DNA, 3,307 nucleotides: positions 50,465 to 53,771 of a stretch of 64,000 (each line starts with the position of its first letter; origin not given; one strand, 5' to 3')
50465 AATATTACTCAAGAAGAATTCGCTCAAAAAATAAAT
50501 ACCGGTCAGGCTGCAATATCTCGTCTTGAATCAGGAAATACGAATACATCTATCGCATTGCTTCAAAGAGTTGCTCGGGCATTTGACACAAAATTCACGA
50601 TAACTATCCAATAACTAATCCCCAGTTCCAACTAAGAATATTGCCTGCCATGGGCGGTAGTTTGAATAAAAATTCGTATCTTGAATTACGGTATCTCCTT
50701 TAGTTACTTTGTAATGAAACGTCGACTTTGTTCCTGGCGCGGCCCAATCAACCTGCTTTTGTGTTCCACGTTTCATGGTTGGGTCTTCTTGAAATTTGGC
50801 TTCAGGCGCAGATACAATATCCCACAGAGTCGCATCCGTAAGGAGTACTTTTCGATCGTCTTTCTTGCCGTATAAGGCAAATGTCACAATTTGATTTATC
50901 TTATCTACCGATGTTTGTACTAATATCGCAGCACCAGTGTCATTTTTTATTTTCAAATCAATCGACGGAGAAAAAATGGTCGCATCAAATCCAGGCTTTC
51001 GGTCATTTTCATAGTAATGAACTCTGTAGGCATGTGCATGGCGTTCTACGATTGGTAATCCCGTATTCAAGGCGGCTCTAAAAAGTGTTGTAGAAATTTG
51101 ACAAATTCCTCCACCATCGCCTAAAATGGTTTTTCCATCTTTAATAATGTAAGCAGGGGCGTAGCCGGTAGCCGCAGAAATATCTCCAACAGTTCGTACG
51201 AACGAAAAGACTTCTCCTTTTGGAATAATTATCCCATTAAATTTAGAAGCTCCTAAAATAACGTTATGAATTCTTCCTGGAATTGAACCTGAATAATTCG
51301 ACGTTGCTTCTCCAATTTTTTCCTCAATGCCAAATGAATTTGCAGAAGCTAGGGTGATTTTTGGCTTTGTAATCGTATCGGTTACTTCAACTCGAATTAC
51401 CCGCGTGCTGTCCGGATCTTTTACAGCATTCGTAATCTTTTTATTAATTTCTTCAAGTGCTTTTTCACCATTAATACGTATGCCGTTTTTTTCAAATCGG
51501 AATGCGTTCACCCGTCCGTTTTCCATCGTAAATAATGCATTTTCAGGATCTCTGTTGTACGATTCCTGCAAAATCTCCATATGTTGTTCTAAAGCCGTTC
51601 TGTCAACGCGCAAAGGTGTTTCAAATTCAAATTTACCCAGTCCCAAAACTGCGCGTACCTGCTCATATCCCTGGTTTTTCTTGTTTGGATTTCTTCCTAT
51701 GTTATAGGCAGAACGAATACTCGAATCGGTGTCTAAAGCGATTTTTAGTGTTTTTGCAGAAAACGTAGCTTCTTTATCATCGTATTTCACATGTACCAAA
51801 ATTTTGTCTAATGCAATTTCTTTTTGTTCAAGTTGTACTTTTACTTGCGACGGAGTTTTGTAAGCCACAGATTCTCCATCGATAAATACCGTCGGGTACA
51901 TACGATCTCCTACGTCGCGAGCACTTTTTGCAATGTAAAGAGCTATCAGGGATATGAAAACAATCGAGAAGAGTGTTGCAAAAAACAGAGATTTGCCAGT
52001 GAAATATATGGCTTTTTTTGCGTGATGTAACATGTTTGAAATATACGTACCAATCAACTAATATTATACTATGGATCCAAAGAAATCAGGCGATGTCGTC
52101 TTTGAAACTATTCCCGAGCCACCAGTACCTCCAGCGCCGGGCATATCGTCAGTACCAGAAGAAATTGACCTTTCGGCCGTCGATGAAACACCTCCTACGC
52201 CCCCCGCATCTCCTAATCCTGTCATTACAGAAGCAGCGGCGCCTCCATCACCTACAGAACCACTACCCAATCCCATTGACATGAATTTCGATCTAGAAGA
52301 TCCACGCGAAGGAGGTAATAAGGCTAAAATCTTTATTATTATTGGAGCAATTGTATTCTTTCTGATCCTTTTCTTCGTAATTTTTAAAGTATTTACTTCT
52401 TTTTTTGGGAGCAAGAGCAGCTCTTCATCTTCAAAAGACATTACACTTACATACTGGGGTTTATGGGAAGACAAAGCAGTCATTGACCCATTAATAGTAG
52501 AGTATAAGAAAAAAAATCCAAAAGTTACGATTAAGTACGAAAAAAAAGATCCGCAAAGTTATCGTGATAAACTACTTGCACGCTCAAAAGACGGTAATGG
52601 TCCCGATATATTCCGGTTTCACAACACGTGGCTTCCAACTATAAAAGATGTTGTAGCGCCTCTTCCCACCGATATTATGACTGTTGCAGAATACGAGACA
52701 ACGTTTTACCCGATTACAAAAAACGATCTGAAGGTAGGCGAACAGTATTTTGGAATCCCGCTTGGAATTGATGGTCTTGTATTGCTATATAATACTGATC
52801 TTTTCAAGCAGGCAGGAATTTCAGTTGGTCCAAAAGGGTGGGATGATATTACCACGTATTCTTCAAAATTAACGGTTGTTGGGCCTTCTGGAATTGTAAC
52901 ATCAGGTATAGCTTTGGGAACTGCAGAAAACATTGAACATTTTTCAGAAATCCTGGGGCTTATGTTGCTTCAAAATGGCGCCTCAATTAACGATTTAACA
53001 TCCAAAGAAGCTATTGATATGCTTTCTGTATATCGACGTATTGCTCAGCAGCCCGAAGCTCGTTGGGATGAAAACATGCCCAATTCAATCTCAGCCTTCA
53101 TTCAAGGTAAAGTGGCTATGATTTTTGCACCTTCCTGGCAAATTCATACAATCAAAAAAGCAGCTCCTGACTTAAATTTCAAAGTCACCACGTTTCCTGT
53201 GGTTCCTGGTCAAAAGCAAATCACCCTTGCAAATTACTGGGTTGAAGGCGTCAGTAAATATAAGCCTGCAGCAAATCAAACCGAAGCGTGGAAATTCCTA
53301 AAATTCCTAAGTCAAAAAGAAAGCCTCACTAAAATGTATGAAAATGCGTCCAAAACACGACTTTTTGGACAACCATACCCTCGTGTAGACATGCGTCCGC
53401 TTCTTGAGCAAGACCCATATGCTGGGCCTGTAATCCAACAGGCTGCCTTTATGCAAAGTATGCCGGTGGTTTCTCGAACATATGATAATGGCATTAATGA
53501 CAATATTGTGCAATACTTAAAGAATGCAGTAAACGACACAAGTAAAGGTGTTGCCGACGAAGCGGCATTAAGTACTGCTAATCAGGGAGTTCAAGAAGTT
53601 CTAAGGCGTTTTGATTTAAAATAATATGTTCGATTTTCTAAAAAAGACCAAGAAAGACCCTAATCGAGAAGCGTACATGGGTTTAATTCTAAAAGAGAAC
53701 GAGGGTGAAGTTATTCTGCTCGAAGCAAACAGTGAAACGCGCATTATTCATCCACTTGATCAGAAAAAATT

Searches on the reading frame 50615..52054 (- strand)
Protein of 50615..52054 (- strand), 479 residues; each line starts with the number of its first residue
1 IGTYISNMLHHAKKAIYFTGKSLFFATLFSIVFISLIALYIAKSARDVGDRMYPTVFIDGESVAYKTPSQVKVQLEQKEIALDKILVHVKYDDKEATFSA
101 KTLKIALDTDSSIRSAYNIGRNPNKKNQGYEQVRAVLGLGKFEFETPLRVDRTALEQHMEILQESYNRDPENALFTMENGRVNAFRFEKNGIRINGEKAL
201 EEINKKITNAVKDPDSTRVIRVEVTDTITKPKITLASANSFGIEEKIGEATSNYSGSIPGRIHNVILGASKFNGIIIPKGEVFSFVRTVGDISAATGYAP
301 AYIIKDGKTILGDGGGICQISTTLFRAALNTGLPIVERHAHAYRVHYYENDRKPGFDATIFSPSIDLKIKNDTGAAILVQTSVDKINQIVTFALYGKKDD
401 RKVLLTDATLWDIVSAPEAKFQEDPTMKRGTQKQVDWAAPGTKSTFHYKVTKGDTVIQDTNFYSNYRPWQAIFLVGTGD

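Call 69: search_protein_families(library=pfam, proteins=[window:50615-52054:-], max_evalue=0.0001)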
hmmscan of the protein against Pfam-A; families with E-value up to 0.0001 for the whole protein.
window:50615-52054:- (479 aa): 2 families
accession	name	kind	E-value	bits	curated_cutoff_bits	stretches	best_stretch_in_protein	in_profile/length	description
PF04294.18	VanW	-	2.6e-40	137.4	27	1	261-387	2-124/130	VanW like protein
PF12229.13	PG_binding_4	-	2.1e-11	44.4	22.1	1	97-211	2-112/117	Putative peptidoglycan binding domain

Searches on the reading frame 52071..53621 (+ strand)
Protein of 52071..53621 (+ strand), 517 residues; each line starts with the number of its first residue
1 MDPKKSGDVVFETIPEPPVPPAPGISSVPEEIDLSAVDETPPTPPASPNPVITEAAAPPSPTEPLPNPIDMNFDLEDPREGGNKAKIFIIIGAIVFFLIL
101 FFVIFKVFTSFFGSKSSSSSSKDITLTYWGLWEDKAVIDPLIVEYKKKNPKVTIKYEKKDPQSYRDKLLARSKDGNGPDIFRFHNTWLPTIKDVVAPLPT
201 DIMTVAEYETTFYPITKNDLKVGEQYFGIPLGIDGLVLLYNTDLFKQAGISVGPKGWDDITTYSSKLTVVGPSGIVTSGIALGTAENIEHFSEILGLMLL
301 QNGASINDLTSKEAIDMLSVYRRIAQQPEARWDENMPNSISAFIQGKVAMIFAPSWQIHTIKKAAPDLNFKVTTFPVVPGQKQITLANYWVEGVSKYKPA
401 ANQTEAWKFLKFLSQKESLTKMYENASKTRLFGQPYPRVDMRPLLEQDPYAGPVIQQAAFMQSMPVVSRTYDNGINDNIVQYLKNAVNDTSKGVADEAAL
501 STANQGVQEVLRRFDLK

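Call 69: search_protein_families(library=pfam, proteins=[window:52071-53621:+], max_evalue=0.0001)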
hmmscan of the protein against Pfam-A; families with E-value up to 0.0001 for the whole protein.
window:52071-53621:+ (517 aa): 2 families
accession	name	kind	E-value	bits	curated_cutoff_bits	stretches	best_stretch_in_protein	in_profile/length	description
PF13416.11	SBP_bac_8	-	2.7e-33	116.4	27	1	142-424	3-254/279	Bacterial extracellular solute-binding protein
PF01547.30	SBP_bac_1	-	8.5e-31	108.5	26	1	136-417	8-304/307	Bacterial extracellular solute-binding protein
